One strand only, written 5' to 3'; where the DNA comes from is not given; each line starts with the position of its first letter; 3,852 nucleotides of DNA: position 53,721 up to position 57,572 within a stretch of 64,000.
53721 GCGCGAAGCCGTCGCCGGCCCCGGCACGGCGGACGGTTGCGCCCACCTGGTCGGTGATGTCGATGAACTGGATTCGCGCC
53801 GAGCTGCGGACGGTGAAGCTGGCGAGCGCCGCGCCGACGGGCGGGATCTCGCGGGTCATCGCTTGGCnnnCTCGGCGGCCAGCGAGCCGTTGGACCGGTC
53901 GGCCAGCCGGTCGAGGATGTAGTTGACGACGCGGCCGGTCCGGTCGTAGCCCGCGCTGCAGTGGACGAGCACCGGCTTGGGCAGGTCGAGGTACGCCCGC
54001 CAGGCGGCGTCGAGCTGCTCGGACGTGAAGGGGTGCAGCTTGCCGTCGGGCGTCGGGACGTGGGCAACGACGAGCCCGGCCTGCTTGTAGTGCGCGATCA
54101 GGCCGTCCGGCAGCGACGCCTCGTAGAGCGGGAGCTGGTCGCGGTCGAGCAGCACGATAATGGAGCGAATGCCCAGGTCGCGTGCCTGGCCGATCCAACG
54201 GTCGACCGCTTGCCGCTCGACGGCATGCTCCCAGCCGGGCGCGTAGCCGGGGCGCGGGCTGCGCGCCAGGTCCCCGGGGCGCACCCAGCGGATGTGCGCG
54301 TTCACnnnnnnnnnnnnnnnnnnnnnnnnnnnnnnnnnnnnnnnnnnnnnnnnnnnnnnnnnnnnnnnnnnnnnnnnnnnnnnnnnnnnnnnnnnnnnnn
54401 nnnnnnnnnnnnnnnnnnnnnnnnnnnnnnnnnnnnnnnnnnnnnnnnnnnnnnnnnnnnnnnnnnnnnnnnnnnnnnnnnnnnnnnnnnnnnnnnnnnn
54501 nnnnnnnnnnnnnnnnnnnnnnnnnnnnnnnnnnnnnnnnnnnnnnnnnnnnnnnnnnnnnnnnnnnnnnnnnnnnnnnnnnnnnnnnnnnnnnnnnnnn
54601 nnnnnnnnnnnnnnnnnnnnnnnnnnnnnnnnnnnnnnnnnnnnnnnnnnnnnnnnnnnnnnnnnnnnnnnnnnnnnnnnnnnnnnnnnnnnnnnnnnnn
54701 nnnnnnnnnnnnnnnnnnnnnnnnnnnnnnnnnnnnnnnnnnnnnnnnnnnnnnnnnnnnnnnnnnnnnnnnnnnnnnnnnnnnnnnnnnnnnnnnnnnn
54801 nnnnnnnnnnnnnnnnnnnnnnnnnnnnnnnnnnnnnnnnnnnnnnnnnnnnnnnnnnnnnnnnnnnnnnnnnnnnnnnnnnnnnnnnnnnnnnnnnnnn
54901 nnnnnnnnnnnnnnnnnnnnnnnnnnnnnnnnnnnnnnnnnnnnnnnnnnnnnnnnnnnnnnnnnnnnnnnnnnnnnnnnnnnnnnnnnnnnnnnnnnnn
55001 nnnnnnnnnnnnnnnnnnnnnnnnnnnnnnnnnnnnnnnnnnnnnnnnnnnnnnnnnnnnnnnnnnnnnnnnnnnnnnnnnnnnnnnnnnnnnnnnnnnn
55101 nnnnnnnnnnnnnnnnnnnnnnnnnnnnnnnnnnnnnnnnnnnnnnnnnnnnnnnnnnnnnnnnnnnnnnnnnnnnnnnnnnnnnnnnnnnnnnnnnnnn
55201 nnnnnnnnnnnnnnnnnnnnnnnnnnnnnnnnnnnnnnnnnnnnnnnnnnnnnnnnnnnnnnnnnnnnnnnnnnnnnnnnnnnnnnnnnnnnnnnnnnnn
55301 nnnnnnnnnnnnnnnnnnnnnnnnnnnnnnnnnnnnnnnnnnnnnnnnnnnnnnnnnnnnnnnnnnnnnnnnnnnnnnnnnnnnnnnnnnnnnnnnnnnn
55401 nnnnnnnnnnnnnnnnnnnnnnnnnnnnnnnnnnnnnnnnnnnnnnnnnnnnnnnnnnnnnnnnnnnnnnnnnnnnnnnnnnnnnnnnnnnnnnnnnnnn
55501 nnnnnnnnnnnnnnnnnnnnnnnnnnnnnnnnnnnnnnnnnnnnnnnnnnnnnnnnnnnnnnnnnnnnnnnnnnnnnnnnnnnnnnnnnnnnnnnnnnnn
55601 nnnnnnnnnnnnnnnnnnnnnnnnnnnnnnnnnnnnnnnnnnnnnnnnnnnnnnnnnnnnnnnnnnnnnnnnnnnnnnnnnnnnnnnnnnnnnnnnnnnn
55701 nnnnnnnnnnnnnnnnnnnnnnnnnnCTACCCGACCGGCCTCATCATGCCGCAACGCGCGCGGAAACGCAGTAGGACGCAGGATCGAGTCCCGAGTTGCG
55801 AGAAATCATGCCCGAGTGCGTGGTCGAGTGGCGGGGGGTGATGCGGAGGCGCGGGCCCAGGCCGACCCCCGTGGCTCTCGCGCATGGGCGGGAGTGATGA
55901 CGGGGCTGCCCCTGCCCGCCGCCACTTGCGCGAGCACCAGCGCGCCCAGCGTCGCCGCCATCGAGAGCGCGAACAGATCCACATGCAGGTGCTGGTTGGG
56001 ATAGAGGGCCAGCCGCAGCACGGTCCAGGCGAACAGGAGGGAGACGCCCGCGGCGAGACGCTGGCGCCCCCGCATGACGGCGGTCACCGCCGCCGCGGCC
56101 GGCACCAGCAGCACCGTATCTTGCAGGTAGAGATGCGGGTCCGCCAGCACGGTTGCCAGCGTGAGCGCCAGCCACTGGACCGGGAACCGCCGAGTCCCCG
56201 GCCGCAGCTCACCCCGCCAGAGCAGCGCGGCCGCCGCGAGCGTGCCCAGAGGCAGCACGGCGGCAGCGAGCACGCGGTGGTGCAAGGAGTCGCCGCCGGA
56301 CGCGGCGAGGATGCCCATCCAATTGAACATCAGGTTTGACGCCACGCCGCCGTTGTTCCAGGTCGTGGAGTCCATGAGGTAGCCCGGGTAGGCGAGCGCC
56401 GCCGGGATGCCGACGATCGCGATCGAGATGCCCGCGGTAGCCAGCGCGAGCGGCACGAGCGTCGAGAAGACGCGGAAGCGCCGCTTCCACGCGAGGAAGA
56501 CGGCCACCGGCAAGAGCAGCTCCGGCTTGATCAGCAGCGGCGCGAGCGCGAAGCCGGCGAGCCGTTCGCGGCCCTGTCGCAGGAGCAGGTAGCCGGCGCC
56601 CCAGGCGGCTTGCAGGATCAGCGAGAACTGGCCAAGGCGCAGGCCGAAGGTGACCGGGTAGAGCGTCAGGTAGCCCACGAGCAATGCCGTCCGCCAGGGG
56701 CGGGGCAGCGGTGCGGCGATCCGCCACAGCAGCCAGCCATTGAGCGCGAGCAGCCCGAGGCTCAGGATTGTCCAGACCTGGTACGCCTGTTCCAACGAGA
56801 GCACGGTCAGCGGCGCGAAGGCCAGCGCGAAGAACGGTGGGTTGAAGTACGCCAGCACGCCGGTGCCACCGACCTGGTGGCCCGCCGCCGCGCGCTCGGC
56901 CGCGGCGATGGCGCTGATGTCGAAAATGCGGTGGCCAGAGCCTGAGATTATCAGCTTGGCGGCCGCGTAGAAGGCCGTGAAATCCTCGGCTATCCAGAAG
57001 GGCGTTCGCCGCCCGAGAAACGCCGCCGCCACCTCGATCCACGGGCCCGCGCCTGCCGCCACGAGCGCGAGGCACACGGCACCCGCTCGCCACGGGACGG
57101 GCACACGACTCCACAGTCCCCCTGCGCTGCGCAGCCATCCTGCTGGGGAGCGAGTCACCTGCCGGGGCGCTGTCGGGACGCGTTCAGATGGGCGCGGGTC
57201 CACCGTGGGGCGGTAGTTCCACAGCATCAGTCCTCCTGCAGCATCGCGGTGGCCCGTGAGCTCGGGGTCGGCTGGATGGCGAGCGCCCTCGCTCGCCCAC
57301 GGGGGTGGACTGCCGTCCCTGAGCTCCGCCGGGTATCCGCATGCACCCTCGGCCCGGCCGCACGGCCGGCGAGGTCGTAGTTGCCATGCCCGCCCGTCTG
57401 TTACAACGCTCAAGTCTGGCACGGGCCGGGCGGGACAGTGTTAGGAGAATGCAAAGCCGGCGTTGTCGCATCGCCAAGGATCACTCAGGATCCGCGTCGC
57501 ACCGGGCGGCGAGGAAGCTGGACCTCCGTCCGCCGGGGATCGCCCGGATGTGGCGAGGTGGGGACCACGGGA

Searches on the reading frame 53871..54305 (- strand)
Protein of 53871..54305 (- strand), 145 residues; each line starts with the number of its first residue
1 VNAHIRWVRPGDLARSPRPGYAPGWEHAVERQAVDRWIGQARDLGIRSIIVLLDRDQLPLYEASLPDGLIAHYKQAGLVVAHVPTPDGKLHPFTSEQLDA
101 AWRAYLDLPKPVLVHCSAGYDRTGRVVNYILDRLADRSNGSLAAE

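Call 39: search_protein_families(library=pfam, proteins=[window:53871-54305:-], max_evalue=0.001)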
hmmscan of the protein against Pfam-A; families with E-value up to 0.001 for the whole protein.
window:53871-54305:- (145 aa): 4 families
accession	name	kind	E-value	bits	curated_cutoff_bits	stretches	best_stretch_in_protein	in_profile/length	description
PF22785.1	Tc-R-P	-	1.9e-07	32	27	1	42-131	20-101/106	Polymorphic toxin system, DSP-PTPase phosphatase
PF13350.11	Y_phosphatase3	-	5.3e-06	27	22.2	1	96-132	116-151/240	Tyrosine phosphatase family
PF05706.17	CDKN3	-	2.5e-05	24.5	20.7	1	24-136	50-160/168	Cyclin-dependent kinase inhibitor 3 (CDKN3)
PF22784.1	PTP-SAK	-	0.00094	19.7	27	0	30-128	16-106/153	Swiss Army Knife protein, DSP-PTPase phosphatase domain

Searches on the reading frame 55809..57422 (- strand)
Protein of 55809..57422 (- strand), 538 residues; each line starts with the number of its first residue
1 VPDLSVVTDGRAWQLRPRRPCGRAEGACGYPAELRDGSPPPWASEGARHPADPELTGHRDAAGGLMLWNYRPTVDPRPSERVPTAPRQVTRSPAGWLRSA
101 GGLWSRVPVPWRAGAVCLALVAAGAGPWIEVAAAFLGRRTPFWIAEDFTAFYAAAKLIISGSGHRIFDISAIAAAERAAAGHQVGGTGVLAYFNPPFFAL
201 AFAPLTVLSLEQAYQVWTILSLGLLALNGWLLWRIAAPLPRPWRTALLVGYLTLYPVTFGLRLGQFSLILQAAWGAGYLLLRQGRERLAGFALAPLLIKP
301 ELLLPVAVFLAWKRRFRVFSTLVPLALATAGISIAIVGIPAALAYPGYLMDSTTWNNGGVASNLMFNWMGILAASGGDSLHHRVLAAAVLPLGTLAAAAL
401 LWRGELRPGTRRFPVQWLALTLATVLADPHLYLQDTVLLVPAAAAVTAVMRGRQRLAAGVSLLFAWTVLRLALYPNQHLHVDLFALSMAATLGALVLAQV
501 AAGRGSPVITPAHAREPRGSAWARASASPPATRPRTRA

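Call 39: search_protein_families(library=pfam, proteins=[window:55809-57422:-], max_evalue=0.001)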
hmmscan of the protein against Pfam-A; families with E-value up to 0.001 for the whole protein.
window:55809-57422:- (538 aa): 1 family
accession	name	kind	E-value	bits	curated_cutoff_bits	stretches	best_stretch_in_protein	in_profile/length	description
PF09594.16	GT87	-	7.8e-17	62.2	25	1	192-413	1-224/237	Glycosyltransferase family 87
